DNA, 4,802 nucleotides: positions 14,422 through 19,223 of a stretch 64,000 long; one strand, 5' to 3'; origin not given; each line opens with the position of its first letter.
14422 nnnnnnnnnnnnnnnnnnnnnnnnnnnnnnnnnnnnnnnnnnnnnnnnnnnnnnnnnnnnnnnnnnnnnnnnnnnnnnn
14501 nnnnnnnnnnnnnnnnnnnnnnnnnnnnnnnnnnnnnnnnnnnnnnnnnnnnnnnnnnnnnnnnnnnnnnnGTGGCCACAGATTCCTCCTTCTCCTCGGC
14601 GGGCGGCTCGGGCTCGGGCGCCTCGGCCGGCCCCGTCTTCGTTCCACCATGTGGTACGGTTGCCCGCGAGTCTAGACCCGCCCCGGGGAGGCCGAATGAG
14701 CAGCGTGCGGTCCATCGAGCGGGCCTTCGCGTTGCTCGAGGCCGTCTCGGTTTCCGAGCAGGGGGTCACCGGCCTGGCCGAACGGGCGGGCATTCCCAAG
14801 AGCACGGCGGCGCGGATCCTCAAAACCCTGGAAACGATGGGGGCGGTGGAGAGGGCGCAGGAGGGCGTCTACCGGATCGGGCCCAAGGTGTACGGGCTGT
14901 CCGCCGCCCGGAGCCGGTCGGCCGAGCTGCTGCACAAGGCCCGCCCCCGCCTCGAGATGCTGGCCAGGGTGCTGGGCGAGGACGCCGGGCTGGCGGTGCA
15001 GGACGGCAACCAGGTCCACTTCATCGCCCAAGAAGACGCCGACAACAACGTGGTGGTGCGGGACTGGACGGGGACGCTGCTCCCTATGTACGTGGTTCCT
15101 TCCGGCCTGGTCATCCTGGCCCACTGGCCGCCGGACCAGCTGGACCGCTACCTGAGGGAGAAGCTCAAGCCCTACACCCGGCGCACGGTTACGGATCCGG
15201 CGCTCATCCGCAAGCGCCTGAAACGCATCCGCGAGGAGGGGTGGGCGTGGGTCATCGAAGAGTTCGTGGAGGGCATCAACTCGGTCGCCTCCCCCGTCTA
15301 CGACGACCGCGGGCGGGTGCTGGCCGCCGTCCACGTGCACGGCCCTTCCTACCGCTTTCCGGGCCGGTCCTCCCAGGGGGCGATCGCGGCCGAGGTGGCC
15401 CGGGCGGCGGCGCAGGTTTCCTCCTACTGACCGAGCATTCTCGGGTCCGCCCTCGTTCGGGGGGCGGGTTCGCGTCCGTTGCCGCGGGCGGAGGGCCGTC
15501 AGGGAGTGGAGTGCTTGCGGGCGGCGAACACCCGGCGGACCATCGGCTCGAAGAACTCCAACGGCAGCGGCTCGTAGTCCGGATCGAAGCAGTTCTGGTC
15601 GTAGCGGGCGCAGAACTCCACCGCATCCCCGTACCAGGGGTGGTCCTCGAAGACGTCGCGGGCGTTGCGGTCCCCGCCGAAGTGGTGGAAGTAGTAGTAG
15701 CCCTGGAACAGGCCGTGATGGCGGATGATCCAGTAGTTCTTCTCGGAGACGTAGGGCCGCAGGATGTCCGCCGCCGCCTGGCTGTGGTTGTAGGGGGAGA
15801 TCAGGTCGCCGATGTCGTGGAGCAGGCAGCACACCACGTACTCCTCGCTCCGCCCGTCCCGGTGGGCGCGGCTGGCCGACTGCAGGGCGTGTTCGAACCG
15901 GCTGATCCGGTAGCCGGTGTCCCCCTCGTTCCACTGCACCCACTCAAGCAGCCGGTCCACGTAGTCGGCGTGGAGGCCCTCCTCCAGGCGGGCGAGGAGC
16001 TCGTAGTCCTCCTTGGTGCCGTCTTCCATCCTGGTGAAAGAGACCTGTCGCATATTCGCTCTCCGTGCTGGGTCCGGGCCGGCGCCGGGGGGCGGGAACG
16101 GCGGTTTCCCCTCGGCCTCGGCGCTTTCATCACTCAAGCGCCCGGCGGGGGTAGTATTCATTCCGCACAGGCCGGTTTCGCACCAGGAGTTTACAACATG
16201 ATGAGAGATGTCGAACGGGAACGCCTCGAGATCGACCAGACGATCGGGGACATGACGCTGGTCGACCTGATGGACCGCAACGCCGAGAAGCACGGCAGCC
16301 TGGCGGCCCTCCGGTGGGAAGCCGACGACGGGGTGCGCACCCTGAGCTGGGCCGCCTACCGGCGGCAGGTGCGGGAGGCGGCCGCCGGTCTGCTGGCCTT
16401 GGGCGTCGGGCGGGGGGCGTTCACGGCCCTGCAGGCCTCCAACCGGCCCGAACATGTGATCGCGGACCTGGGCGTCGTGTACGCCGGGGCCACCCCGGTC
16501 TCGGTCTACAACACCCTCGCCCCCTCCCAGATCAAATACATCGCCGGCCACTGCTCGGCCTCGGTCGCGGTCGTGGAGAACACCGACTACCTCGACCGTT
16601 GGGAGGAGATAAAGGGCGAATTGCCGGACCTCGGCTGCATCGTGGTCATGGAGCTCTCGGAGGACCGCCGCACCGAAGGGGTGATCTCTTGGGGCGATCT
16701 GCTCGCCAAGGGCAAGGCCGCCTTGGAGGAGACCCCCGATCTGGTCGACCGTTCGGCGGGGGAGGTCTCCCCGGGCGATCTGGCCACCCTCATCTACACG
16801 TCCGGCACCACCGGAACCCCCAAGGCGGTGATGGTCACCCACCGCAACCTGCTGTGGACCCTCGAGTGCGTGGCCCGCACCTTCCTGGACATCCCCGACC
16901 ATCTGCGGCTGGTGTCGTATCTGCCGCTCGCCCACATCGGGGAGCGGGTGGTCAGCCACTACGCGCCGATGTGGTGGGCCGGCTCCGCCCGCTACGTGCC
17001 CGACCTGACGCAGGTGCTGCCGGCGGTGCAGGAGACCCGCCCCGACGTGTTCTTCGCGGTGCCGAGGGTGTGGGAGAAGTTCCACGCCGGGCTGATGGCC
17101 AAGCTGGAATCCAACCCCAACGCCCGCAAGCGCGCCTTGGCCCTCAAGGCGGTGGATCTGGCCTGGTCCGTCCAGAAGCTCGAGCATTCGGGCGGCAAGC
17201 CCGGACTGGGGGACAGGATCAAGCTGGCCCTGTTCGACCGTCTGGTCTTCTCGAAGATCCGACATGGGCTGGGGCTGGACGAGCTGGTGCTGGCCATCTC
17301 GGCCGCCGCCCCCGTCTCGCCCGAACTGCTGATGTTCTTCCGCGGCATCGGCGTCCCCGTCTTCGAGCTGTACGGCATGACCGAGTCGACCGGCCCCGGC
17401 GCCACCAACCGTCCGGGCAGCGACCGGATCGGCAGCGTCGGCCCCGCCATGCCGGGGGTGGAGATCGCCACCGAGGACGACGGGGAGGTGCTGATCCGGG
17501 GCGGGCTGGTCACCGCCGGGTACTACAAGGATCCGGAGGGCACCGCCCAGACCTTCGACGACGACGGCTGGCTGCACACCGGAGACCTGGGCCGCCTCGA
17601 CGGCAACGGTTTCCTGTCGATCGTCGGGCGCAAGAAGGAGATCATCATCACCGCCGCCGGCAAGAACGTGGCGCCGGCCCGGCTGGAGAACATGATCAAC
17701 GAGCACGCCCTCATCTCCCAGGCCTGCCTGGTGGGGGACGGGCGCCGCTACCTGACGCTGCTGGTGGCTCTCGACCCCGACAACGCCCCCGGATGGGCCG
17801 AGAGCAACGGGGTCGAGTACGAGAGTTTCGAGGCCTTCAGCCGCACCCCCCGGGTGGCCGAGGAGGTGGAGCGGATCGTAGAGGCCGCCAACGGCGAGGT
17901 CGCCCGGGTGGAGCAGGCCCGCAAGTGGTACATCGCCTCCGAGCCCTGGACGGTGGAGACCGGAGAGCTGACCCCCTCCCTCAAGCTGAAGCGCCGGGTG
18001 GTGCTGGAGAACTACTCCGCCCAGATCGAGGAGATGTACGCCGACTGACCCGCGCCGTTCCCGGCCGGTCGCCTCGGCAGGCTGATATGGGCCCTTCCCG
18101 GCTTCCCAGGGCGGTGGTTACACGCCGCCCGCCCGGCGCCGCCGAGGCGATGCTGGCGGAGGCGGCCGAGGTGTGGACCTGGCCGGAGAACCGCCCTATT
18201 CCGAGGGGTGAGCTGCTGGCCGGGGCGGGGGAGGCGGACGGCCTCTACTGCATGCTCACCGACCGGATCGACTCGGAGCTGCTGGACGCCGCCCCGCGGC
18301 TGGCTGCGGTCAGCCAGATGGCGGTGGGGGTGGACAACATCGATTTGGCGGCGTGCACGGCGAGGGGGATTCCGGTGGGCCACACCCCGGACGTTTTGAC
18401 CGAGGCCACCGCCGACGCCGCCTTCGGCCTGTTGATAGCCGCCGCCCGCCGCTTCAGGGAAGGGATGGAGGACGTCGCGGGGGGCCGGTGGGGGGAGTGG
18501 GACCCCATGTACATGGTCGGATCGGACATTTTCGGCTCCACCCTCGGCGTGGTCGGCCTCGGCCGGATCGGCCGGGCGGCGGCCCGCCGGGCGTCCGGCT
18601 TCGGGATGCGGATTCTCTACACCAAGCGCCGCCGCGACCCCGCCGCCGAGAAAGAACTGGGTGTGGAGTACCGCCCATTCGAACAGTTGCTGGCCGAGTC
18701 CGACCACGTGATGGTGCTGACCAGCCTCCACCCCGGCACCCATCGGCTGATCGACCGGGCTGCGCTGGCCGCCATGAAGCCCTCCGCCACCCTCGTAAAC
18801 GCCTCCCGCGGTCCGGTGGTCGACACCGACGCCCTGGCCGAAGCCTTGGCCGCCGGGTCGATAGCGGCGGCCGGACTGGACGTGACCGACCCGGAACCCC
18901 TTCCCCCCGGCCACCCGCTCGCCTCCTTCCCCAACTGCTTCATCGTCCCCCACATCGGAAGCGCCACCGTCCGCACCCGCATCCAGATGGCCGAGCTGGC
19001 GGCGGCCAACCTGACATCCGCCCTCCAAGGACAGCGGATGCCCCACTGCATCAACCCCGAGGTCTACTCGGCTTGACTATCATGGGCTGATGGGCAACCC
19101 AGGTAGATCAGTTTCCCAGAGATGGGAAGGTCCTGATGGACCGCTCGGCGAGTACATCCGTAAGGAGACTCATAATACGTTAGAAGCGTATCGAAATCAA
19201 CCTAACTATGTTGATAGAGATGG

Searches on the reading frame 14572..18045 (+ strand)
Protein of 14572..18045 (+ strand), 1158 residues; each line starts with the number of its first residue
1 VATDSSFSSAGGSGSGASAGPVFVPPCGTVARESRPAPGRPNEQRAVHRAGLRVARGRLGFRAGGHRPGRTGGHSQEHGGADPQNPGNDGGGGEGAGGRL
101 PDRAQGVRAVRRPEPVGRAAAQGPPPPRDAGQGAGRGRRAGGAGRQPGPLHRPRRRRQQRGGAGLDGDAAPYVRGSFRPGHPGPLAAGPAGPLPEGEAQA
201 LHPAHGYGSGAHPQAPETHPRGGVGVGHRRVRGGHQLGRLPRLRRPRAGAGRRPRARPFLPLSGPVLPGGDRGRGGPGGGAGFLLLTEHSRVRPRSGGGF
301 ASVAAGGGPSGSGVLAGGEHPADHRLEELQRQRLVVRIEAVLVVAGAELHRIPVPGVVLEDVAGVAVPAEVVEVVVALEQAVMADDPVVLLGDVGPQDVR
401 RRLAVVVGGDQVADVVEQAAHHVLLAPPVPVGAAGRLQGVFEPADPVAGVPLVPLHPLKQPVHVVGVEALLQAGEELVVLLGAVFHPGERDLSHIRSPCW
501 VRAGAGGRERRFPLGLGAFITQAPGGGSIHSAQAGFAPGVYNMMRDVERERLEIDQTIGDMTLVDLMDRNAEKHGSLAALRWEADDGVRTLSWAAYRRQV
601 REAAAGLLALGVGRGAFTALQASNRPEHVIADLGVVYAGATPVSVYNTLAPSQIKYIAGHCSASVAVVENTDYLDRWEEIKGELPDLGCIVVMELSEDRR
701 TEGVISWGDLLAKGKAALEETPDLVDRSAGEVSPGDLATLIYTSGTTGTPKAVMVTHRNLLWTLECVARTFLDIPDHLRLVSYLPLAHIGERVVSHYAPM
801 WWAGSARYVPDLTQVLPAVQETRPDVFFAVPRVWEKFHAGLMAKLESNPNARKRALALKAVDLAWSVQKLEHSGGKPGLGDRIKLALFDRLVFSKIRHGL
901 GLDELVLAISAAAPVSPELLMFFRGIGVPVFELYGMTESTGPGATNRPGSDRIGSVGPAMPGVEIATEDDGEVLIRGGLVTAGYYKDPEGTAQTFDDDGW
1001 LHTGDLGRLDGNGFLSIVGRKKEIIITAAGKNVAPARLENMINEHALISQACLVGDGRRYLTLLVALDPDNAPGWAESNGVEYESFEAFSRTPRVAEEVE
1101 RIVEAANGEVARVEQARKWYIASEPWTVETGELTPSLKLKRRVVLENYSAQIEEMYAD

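Call 13: search_protein_families(library=pfam, proteins=[window:14572-18045:+], max_evalue=0.001)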
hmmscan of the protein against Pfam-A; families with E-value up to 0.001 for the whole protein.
window:14572-18045:+ (1158 aa): 2 families
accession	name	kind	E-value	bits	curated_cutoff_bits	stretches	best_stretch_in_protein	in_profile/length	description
PF00501.34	AMP-binding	-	6.8e-69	232.9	29.9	1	568-985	2-384/384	AMP-binding enzyme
PF23562.2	AMP-binding_C_3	-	1.8e-12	48.1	20.8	1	1023-1157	2-121/124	AMP-binding enzyme C-terminal domain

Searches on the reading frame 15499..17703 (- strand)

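Call 13: search_protein_families(library=pfam, proteins=[window:15499-17703:-], max_evalue=0.001)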
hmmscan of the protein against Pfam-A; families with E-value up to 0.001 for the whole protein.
window:15499-17703:- (734 aa): 1 family
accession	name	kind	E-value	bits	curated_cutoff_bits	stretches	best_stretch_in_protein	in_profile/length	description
PF01966.28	HD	-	0.00025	21.8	22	1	602-666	1-89/116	HD domain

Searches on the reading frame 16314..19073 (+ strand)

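Call 13: search_protein_families(library=pfam, proteins=[window:16314-19073:+], max_evalue=0.001)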
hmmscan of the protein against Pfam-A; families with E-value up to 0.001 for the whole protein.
window:16314-19073:+ (920 aa): 2 families
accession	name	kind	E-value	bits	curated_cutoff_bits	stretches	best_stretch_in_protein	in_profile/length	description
PF02826.25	2-Hacid_dh_C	-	5.7e-58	195.6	25.1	1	704-882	1-178/178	D-isomer specific 2-hydroxyacid dehydrogenase, NAD binding domain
PF00389.36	2-Hacid_dh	-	3.8e-28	98.3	24.6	1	615-914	16-134/134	D-isomer specific 2-hydroxyacid dehydrogenase, catalytic domain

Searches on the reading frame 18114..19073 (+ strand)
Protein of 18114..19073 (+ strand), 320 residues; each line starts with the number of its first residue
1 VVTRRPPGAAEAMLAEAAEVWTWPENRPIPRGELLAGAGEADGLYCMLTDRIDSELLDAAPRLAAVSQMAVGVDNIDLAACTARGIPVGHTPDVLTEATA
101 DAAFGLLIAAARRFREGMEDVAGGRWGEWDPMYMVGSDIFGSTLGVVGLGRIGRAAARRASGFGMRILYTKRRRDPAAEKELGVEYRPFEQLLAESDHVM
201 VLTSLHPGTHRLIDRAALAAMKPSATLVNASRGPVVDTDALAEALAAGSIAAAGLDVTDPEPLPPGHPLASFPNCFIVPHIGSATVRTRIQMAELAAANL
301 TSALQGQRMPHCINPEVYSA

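Call 93: find_homologous_proteins(query=window:18114-19073:+, max_evalue=1e-30)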
Query window:18114-19073:+ (320 aa): 7762 proteins with E <= 1e-30 among 8000 candidates; the best 120 are listed.
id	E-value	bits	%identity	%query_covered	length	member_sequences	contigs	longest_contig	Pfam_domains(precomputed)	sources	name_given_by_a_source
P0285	1.3e-194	664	94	100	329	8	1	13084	PF00389.37,PF02826.26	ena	-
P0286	5.8e-182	622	87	99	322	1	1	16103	PF00389.37,PF02826.26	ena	-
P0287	7.7e-182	622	87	99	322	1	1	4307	PF00389.37,PF02826.26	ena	-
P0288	9.3e-182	622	87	99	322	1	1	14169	PF00389.37,PF02826.26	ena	-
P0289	1.2e-181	621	87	99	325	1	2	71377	PF00389.37,PF02826.26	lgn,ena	-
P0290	2.9e-181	620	87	99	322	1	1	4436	PF00389.37,PF02826.26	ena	-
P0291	1.3e-177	608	86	100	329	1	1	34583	PF00389.37,PF02826.26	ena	-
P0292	2.6e-176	604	85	99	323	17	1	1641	PF00389.37,PF02826.26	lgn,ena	-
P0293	3.5e-176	603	85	99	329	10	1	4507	PF00389.37,PF02826.26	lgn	-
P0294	6.1e-175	599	85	99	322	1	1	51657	PF00389.37,PF02826.26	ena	-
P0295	5.0e-173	593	83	99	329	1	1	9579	PF00389.37,PF02826.26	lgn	-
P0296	1.0e-172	592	85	100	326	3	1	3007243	PF00389.37,PF02826.26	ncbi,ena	-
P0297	2.0e-172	591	85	100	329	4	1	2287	PF00389.37,PF02826.26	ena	-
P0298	1.1e-163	562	78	100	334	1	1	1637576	PF00389.37,PF02826.26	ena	-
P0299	8.6e-160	550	78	99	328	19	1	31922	PF00389.37,PF02826.26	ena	-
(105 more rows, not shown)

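Call 94: find_encoding_contigs(protein=P0285, flank=10000, max_places=3)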
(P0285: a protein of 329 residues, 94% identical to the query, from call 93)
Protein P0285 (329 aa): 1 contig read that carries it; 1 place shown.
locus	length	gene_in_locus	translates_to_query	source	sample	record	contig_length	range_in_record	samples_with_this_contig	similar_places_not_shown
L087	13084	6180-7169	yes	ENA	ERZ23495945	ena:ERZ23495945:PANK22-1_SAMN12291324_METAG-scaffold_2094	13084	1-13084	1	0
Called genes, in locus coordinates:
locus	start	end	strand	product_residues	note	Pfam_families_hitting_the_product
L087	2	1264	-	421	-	?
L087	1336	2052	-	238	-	PF01048:PNP_UDP_1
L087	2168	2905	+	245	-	PF09339:HTH_IclR, PF12802:MarR_2 (faint), PF25213:HVO_A0261_N (faint), PF01978:TrmB (weak), PF01614:IclR_C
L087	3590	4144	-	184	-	-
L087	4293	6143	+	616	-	PF00501:AMP-binding, PF23562:AMP-binding_C_3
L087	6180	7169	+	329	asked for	PF00389:2-Hacid_dh, PF02826:2-Hacid_dh_C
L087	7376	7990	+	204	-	-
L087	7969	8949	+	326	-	-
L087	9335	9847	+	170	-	PF01047:MarR, PF13463:HTH_27 (weak), PF12802:MarR_2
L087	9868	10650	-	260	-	PF04263:TPK_catalytic, PF04265:TPK_B1_binding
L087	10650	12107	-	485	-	PF26549:Tricorn_N (faint), PF26550:Tricorn_2nd (faint), PF07676:PD40 (faint)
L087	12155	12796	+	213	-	PF01106:NifU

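Call 95: find_encoding_contigs(protein=P0289, flank=10000, max_places=2)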
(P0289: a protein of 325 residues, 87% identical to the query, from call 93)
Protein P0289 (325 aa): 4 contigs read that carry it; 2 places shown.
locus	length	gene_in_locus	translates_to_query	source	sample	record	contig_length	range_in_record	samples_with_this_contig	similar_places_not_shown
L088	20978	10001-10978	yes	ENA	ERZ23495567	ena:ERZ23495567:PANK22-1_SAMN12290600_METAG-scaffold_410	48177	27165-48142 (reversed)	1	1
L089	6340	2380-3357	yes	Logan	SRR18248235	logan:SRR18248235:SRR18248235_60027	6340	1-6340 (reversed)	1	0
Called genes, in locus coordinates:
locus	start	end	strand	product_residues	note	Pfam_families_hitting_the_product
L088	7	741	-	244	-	PF07722:Peptidase_C26, PF00117:GATase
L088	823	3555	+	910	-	PF00133:tRNA-synt_1, PF09334:tRNA-synt_1g, PF13603:tRNA-synt_1_2, PF00133:tRNA-synt_1 (weak), PF08264:Anticodon_1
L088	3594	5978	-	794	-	-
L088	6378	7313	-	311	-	PF01909:NTP_transf_2, PF18765:Polbeta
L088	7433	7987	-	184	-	PF01966:HD (faint)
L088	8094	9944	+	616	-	PF00501:AMP-binding, PF23562:AMP-binding_C_3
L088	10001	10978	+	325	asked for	PF00389:2-Hacid_dh, PF02826:2-Hacid_dh_C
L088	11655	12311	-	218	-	PF04263:TPK_catalytic, PF04265:TPK_B1_binding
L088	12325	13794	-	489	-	PF25174:Beta-prop_THOC3 (faint), PF26549:Tricorn_N (faint), PF26550:Tricorn_2nd (faint), PF07676:PD40 (faint)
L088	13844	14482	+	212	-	PF01106:NifU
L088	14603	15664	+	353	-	PF12849:PBP_like_2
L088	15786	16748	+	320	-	PF00528:BPD_transp_1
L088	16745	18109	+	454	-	PF00528:BPD_transp_1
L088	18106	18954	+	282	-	PF20703:nSTAND1 (weak), PF02463:SMC_N, PF13175:AAA_15 (faint), PF00005:ABC_tran, PF13304:AAA_21 (faint), PF13401:AAA_22 (weak)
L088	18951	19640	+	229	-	PF01895:PhoU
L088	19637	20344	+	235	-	PF00072:Response_reg, PF00486:Trans_reg_C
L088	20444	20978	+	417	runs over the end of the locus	PF00512:HisKA, PF13581:HATPase_c_2 (weak), PF02518:HATPase_c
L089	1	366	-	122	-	?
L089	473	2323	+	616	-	PF00501:AMP-binding, PF23562:AMP-binding_C_3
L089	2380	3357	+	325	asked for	PF00389:2-Hacid_dh, PF02826:2-Hacid_dh_C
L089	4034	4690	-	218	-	PF04263:TPK_catalytic, PF04265:TPK_B1_binding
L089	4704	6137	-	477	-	PF25174:Beta-prop_THOC3 (faint), PF07676:PD40 (faint), PF26549:Tricorn_N (faint), PF26550:Tricorn_2nd (faint)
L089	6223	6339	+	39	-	?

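Call 96: find_encoding_contigs(protein=P0296, flank=10000, max_places=2)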
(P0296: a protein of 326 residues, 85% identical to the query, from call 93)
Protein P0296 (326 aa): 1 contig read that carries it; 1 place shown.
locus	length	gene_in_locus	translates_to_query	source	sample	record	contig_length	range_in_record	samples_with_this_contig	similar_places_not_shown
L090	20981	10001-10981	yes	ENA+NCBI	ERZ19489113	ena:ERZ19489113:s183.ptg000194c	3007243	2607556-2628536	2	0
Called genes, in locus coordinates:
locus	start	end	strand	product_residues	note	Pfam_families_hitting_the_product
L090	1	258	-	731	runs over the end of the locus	PF00672:HAMP, PF00512:HisKA, PF02518:HATPase_c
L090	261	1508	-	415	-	PF13458:Peripla_BP_6, PF01094:ANF_receptor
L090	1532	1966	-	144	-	PF13581:HATPase_c_2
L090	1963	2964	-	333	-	PF00072:Response_reg, PF07228:SpoIIE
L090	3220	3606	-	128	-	PF01740:STAS, PF13466:STAS_2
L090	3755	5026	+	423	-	PF01094:ANF_receptor, PF13458:Peripla_BP_6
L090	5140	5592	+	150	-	PF10027:DUF2269 (weak)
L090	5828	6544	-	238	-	PF01048:PNP_UDP_1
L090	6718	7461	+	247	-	PF09339:HTH_IclR, PF12802:MarR_2 (weak), PF01614:IclR_C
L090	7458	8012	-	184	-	-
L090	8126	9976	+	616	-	PF00501:AMP-binding, PF23562:AMP-binding_C_3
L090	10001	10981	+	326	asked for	PF00389:2-Hacid_dh, PF02826:2-Hacid_dh_C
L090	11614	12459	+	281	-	-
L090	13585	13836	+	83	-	-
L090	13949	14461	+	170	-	PF12802:MarR_2, PF13463:HTH_27 (weak), PF01047:MarR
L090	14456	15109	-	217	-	PF04263:TPK_catalytic, PF04265:TPK_B1_binding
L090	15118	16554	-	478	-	PF26550:Tricorn_2nd (faint), PF07676:PD40 (faint), PF26549:Tricorn_N (faint)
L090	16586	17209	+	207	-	PF01106:NifU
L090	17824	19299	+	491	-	PF07995:GSDH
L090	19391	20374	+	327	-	-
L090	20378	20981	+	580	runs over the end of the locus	-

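Call 101: search_protein_families(library=padloc, proteins=[L087:7376-7987:+, L087:7969-8946:+], max_evalue=0.01)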
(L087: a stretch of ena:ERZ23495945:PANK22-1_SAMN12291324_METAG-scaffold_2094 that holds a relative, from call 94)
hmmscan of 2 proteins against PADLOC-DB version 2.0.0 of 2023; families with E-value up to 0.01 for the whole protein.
L087:7376-7987:+ (204 aa): 0 families

L087:7969-8946:+ (326 aa): 0 families
